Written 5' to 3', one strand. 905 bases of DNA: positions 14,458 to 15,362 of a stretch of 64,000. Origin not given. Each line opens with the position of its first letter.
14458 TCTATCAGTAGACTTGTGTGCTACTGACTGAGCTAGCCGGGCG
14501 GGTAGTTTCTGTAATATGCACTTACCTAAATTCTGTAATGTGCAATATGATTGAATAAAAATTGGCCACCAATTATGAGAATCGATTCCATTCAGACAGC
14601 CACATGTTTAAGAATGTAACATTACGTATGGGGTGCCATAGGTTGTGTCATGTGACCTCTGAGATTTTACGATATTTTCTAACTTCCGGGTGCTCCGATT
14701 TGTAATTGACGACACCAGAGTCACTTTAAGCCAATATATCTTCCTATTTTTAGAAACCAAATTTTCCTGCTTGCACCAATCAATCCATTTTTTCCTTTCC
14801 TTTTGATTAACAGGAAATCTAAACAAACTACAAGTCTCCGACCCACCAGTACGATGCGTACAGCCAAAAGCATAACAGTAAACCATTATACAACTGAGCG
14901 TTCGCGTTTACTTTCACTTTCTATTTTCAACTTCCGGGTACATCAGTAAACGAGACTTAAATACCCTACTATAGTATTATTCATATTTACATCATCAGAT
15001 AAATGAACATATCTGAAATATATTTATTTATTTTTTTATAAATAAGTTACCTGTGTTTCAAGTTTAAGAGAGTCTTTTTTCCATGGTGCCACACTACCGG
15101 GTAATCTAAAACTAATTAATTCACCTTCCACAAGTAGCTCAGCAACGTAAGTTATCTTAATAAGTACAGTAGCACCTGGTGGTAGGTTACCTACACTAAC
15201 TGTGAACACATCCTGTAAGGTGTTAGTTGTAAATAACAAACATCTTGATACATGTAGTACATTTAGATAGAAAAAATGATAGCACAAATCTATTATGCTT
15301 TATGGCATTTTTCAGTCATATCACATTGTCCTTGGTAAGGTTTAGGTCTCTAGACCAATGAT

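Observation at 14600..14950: THAP-like zinc-finger ORF nested in a PARP4 intron, bracketed by an ETS-like direct repeat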

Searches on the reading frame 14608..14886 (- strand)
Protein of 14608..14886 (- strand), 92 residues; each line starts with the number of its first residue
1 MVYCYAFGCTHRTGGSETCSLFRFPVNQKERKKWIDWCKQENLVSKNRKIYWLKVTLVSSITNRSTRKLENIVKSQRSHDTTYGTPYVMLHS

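Call 3: search_protein_families(library=pfam, proteins=[window:14611-14886:-], max_evalue=10)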
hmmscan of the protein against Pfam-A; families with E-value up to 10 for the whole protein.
seq(92 aa): 1 family
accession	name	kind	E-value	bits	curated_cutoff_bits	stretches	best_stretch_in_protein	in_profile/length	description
PF05485.17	THAP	-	8.7e-07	30.1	23.9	1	4-48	1-47/87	THAP domain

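Call 7: find_homologous_proteins(query=window:14611-14886:-, max_evalue=0.01)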
Query seq(92 aa) (92 aa): 2 proteins with E <= 0.01 among 2 candidates.
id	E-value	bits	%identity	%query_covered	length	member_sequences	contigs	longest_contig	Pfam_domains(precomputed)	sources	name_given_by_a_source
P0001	3.4e-10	58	67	42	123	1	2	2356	PF05485.18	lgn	-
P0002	5.1e-10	57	67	42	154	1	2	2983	-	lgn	-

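Call 9: find_encoding_contigs(protein=P0001, flank=5000)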
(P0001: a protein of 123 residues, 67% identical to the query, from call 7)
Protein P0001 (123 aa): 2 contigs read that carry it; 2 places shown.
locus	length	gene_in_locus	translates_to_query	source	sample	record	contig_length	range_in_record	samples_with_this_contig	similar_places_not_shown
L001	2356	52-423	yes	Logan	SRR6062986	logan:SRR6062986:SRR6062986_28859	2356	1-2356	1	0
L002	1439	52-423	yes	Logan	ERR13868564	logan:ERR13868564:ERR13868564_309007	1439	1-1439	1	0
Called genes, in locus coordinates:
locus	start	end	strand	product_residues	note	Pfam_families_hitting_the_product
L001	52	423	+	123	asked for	PF05485:THAP (faint)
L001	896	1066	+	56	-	-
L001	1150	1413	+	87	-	-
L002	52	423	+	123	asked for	PF05485:THAP (faint)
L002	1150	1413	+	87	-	-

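Call 10: find_encoding_contigs(protein=P0002, flank=5000)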
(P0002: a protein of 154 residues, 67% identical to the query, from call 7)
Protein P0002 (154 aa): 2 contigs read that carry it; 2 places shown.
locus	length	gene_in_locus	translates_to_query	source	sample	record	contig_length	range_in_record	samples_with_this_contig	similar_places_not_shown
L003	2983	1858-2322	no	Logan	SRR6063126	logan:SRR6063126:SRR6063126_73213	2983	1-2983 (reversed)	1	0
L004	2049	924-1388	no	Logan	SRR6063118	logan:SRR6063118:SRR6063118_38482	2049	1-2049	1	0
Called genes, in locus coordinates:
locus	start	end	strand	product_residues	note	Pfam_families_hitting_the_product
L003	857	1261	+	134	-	-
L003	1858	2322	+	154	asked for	-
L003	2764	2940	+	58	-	-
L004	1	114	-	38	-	?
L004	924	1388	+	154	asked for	-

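Call 17: find_encoding_contigs(protein=window:14608-14886:-, flank=10000)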
Protein window:14608-14886:- (92 aa): no gene with exactly this product is on record in the collection.

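Call 26: search_protein_representatives(protein=window:14611-14886:-)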
Query: 92 residues. Proteins with E-value up to 0.001 (for the whole library): 26; up to 1e-10: 6; up to 1e-30: 0. The best 26 are listed.
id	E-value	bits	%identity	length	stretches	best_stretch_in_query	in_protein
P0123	6.2e-14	68.0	71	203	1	1-42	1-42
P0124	2.1e-13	66.3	69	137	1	1-39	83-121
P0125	1.1e-11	60.9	63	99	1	1-41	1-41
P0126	2.3e-11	59.9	61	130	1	1-41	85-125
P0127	3.2e-11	59.4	62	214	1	1-42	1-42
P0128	3.8e-11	59.1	67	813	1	1-42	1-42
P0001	1.1e-10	57.7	67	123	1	1-39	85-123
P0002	1.6e-10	57.1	67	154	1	1-39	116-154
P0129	7.5e-10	55.0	59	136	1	2-42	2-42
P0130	9.4e-10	54.7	58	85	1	1-40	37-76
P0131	1.1e-09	54.5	64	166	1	1-39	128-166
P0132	1.9e-09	53.7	58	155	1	1-43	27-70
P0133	3.0e-09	53.0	63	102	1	2-39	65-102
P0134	3.6e-09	52.8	63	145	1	2-39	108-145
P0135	3.4e-08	49.7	55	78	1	1-41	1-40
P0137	3.9e-07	46.3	41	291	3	1-40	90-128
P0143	4.0e-05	39.9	37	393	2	3-39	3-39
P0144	4.7e-04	36.4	51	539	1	4-41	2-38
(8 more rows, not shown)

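Call 28: list_cluster_members(proteins=[P0123, P0125, P0127, P0128, P0129, P0144, P0143, P0015, P0003, P0018])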
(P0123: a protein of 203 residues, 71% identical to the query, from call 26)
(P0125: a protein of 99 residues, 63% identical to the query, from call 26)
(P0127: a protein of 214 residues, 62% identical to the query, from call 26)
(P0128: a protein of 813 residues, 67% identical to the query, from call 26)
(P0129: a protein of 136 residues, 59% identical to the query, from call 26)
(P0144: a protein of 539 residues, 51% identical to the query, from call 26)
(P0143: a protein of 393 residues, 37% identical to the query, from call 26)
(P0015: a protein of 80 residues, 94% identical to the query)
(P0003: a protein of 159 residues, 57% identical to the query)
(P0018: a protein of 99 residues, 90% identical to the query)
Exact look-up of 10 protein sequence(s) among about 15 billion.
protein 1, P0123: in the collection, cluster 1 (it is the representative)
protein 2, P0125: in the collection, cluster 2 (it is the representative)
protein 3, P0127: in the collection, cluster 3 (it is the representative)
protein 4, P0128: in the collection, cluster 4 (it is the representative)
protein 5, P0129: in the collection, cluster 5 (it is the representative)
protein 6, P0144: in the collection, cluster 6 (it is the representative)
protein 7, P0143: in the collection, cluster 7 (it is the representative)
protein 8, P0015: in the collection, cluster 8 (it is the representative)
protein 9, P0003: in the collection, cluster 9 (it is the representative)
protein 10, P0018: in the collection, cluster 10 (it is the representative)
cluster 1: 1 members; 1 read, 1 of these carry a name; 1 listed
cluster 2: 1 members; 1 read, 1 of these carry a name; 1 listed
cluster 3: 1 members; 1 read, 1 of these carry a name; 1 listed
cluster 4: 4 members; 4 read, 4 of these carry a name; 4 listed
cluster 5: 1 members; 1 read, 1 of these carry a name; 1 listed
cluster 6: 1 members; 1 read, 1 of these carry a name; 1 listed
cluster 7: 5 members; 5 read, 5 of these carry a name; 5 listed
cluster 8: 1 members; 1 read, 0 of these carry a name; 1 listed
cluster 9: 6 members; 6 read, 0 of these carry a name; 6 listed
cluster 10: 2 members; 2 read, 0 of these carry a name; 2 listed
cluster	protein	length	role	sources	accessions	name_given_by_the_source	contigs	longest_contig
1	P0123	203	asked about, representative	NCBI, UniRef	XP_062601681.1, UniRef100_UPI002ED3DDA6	THAP domain-containing protein 2-like [Saccostrea cucullata] | THAP domain-containing protein 2-like n=1 Tax=Saccostrea cuccullata TaxID=36930 ...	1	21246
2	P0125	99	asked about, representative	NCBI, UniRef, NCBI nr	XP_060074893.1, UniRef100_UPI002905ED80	uncharacterized protein LOC132554585 [Ylistrum balloti] | uncharacterized protein LOC132554585 n=1 Tax=Ylistrum balloti TaxID=509963 ...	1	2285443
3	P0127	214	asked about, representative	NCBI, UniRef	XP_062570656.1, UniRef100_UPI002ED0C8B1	THAP domain-containing protein 2-like [Saccostrea cucullata] | THAP domain-containing protein 2-like n=1 Tax=Saccostrea cuccullata TaxID=36930 ...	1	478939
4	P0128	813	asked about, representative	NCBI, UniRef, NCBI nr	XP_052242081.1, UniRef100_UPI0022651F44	uncharacterized protein LOC127852234 isoform X2 [Dreissena polymorpha] | uncharacterized protein LOC127852234 isoform X2 n=1 Tax=Dreissena polymorpha TaxID=45954 ...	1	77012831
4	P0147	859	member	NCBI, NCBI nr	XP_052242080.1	uncharacterized protein LOC127852234 isoform X1 [Dreissena polymorpha]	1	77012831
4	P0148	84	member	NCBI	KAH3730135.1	hypothetical protein DPMN_056116, partial [Dreissena polymorpha]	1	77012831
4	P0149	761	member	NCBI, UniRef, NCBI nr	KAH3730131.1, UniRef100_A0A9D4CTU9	hypothetical protein DPMN_056112 [Dreissena polymorpha] | Uncharacterized protein n=1 Tax=Dreissena polymorpha TaxID=45954 RepID=A0A9D4CTU9_DREPO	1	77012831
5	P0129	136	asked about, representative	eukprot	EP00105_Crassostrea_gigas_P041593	XP_019925741.1 PREDICTED: uncharacterized protein LOC109619643 [Crassostrea gigas]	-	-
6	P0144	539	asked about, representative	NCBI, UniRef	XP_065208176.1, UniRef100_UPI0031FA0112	uncharacterized protein LOC135836996 [Planococcus citri] | uncharacterized protein LOC135836996 n=1 Tax=Planococcus citri TaxID=170843 ...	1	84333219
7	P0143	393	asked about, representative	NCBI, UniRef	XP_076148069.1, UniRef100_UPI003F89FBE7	uncharacterized protein LOC143132434 [Alosa pseudoharengus] | uncharacterized protein LOC143132434 n=1 Tax=Alosa pseudoharengus TaxID=34774 ...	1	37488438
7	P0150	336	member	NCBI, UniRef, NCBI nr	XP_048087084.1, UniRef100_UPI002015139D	uncharacterized protein LOC125286244 isoform X2 [Alosa alosa] | uncharacterized protein LOC125286244 isoform X2 n=1 Tax=Alosa alosa TaxID=278164 ...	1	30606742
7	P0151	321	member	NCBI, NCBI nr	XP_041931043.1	uncharacterized protein LOC121694772 isoform X2 [Alosa sapidissima]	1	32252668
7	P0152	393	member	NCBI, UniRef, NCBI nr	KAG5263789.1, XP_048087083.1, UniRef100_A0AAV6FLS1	hypothetical protein AALO_G00268580 [Alosa alosa] | THAP domain-containing protein 1 n=1 Tax=Alosa alosa TaxID=278164 RepID=A0AAV6FLS1_9TELE | uncharacterized protein LOC125286244 isoform X1 [Alosa alosa]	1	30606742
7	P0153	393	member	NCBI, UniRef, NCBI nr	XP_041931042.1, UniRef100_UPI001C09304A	uncharacterized protein LOC121694772 isoform X1 [Alosa sapidissima] | uncharacterized protein LOC121694772 isoform X1 n=2 Tax=Alosa sapidissima TaxID=34773 ...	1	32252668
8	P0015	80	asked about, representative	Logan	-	-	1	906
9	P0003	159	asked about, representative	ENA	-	-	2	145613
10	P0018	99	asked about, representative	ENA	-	-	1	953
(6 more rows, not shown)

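Call 29: search_protein_families(library=pfam, proteins=[P0123, P0125, P0127, P0128, P0129, P0144, P0143, P0137], max_evalue=0.01)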
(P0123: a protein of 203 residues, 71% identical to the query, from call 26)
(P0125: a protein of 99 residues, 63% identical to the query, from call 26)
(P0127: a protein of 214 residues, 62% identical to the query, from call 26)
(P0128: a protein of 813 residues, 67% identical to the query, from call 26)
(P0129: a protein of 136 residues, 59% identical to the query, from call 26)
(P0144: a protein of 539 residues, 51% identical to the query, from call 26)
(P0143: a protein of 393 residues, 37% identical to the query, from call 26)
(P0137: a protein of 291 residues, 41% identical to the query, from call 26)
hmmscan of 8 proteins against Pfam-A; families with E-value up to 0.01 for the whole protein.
P0123 (203 aa): 1 family
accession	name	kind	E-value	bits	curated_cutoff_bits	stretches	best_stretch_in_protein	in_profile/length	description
PF05485.17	THAP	-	5.3e-13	50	23.9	1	4-62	1-62/87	THAP domain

P0125 (99 aa): 1 family
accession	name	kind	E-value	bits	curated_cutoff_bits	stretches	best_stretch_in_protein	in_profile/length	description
PF05485.17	THAP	-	1e-10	42.7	23.9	1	4-60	1-61/87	THAP domain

P0127 (214 aa): 1 family
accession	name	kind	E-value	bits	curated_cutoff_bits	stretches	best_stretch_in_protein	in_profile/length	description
PF05485.17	THAP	-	2.9e-10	41.2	23.9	1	4-62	1-62/87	THAP domain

P0128 (813 aa): 1 family
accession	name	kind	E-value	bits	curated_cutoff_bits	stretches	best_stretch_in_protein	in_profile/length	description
PF05485.17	THAP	-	6.4e-05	24.1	23.9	1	4-45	1-44/87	THAP domain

P0129 (136 aa): 1 family
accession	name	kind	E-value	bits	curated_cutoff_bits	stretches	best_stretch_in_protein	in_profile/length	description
PF05485.17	THAP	-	2.5e-12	47.8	23.9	1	4-63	1-62/87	THAP domain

P0144 (539 aa): 4 families
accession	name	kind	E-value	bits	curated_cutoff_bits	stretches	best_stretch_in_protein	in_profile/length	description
PF13613.12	HTH_Tnp_4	-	5.2e-14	52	27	1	234-280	3-49/53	Helix-turn-helix of DDE superfamily endonuclease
PF13359.12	DDE_Tnp_4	-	3.1e-12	46.8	24.8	1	322-426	22-154/158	DDE superfamily endonuclease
PF05485.17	THAP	-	1.5e-06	29.3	23.9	1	2-56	1-61/87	THAP domain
PF09483.15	HpaP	-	0.00045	20.7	23.8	1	214-280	9-73/90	Type III secretion protein (HpaP)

P0143 (393 aa): 1 family
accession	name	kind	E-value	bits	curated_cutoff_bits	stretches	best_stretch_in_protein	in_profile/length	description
PF05485.17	THAP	-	2.8e-28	98.9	23.9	2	76-152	1-87/87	THAP domain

P0137 (291 aa): 1 family
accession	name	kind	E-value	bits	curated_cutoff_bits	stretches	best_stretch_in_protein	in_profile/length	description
PF05485.17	THAP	-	1.5e-29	103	23.9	3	4-60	1-62/87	THAP domain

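Call 30: find_encoding_contigs(protein=P0123, flank=10000, max_places=4)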
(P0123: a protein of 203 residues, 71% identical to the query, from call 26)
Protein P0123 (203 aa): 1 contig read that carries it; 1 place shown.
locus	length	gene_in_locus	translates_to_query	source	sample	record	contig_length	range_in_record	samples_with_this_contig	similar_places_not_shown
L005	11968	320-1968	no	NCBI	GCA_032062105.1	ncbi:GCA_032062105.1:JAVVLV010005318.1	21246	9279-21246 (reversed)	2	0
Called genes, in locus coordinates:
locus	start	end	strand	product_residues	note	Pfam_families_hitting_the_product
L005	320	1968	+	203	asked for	PF05485:THAP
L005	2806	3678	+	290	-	PF13613:HTH_Tnp_4, PF01609:DDE_Tnp_1, PF13359:DDE_Tnp_4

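Call 31: find_encoding_contigs(protein=P0128, flank=10000, max_places=3)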
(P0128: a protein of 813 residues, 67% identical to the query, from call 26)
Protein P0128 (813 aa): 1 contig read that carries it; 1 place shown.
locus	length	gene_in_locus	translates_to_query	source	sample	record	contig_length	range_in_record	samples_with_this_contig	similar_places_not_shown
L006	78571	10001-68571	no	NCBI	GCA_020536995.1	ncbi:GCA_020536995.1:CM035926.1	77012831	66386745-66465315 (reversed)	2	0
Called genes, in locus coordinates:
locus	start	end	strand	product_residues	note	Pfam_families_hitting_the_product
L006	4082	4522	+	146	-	-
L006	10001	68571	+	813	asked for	-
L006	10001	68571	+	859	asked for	PF05485:THAP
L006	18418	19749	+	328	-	-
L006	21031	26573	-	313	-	-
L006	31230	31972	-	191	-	-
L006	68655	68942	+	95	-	-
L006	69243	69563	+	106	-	-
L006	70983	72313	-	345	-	-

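Call 51: find_encoding_contigs(protein=P0124, flank=6000, max_places=4)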
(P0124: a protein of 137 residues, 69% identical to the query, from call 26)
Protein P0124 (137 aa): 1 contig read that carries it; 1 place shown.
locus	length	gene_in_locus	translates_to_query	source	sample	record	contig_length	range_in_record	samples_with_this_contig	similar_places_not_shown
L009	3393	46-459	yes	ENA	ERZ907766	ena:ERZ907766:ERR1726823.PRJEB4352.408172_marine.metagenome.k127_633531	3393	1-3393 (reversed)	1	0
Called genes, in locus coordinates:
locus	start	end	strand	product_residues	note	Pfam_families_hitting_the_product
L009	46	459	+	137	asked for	PF05485:THAP (weak)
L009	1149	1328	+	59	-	-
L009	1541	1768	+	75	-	-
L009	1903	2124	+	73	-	-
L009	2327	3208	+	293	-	PF13613:HTH_Tnp_4, PF01609:DDE_Tnp_1, PF13359:DDE_Tnp_4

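Call 52: find_encoding_contigs(protein=P0126, flank=6000, max_places=4)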
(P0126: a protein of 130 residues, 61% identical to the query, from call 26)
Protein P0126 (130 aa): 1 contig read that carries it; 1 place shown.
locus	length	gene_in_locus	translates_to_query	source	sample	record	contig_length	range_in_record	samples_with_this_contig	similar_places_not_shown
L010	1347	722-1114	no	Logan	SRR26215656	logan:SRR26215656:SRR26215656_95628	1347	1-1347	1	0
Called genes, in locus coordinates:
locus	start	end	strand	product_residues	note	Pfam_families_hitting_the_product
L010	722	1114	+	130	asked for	-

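Call 56: search_protein_families(library=pfam, proteins=[L005:4780-5193:-, L005:2806-3678:+, L009:2327-3208:+], max_evalue=0.01)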
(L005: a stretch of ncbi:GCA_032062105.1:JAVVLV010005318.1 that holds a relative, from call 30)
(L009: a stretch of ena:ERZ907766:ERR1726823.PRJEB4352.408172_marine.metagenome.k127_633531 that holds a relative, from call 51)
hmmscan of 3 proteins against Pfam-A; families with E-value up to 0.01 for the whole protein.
L005:4780-5193:- (137 aa): 0 families

L005:2806-3678:+ (290 aa): 3 families
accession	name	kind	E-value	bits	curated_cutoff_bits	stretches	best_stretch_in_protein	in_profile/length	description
PF13359.12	DDE_Tnp_4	-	2e-36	125.4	24.8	1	118-275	1-158/158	DDE superfamily endonuclease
PF01609.27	DDE_Tnp_1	-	6.3e-11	42.8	23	1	116-272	7-197/200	Transposase DDE domain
PF13613.12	HTH_Tnp_4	-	1.7e-10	40.8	27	1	37-82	4-49/53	Helix-turn-helix of DDE superfamily endonuclease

L009:2327-3208:+ (293 aa): 3 families
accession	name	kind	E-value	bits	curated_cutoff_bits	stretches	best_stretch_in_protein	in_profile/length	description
PF13359.12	DDE_Tnp_4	-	5.7e-36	124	24.8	1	118-275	1-158/158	DDE superfamily endonuclease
PF13613.12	HTH_Tnp_4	-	6.7e-12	45.3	27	1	37-84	4-51/53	Helix-turn-helix of DDE superfamily endonuclease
PF01609.27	DDE_Tnp_1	-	4.4e-09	36.8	23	1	134-274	23-199/200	Transposase DDE domain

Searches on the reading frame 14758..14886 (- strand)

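Call 3: search_protein_families(library=pfam, proteins=[window:14758-14886:-], max_evalue=10)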
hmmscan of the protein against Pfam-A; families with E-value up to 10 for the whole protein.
seq(43 aa): 1 family
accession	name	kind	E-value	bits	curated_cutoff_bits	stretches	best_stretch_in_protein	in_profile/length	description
PF05485.17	THAP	-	1.7e-06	29.1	23.9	1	4-42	1-41/87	THAP domain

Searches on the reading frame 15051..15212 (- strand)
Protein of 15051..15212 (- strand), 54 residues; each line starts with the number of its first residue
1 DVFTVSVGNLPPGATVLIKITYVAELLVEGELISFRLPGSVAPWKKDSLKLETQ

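Call 65: search_protein_families(library=pfam, proteins=[window:15051-15212:-], max_evalue=0.01)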
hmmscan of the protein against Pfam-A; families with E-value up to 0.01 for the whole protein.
window:15051-15212:- (54 aa): 1 family
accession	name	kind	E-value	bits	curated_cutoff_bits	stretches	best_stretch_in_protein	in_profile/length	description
PF08487.16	VIT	-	0.00016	22.2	26.5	1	1-22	90-111/111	Vault protein inter-alpha-trypsin domain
